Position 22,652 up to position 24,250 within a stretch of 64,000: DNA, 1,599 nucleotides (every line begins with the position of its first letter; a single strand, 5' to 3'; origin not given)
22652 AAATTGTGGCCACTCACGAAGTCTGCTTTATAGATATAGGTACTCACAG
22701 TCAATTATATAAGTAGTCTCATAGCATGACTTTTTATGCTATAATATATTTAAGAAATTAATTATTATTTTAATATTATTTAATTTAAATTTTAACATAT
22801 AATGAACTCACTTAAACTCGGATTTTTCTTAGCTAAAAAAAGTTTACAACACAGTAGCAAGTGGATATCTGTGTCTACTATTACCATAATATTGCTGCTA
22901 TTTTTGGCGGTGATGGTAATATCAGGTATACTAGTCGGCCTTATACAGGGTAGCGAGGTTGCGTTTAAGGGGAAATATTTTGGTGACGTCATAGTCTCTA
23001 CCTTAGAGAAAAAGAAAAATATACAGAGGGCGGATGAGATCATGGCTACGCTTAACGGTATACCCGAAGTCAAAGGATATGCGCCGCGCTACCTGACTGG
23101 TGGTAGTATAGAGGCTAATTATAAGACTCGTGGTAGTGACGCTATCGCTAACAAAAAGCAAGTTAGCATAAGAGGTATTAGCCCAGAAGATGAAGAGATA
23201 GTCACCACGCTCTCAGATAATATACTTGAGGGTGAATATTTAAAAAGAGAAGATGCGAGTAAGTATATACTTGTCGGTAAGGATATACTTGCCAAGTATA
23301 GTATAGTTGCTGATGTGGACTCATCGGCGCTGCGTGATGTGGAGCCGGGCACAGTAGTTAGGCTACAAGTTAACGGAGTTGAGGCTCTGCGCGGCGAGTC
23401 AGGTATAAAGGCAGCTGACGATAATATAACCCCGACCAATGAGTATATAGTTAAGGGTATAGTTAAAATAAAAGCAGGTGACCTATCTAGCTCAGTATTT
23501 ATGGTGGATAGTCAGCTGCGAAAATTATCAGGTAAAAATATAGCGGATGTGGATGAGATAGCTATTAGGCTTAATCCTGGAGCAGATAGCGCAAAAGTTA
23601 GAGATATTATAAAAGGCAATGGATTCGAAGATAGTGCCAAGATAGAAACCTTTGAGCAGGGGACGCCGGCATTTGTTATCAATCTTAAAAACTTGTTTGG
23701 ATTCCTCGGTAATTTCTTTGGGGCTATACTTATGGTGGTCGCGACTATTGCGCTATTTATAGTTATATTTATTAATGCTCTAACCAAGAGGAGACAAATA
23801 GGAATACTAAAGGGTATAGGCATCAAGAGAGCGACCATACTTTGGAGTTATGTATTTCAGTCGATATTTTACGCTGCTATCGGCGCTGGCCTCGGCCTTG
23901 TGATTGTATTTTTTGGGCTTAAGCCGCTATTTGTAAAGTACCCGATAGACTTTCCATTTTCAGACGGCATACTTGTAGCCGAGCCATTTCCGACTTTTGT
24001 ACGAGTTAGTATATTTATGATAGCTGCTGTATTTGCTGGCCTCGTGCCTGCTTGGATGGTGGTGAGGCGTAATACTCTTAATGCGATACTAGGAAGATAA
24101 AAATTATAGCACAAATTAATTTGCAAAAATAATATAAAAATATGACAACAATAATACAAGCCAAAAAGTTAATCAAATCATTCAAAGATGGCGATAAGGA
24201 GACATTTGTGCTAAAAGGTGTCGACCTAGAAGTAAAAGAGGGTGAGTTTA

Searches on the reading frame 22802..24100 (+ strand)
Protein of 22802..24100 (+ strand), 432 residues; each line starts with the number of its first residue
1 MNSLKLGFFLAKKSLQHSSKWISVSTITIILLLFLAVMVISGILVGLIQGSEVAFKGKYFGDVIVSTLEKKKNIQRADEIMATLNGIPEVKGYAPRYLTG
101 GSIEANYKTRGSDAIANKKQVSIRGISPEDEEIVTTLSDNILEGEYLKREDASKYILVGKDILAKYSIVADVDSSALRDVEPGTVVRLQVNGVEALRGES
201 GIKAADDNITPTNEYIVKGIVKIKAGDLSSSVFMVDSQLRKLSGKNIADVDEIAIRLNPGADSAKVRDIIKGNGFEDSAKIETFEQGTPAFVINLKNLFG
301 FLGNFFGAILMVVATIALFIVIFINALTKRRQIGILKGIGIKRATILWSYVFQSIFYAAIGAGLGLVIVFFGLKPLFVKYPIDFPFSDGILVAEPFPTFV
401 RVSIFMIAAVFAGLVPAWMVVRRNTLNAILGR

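Call 78: search_protein_families(library=pfam, proteins=[window:22802-24100:+], max_evalue=0.0001)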
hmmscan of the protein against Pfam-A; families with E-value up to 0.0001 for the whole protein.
window:22802-24100:+ (432 aa): 1 family
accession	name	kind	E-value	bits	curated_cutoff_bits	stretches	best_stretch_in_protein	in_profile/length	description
PF02687.27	FtsX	-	2.6e-13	50.5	25.5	1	304-424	1-119/120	FtsX-like permease C-terminal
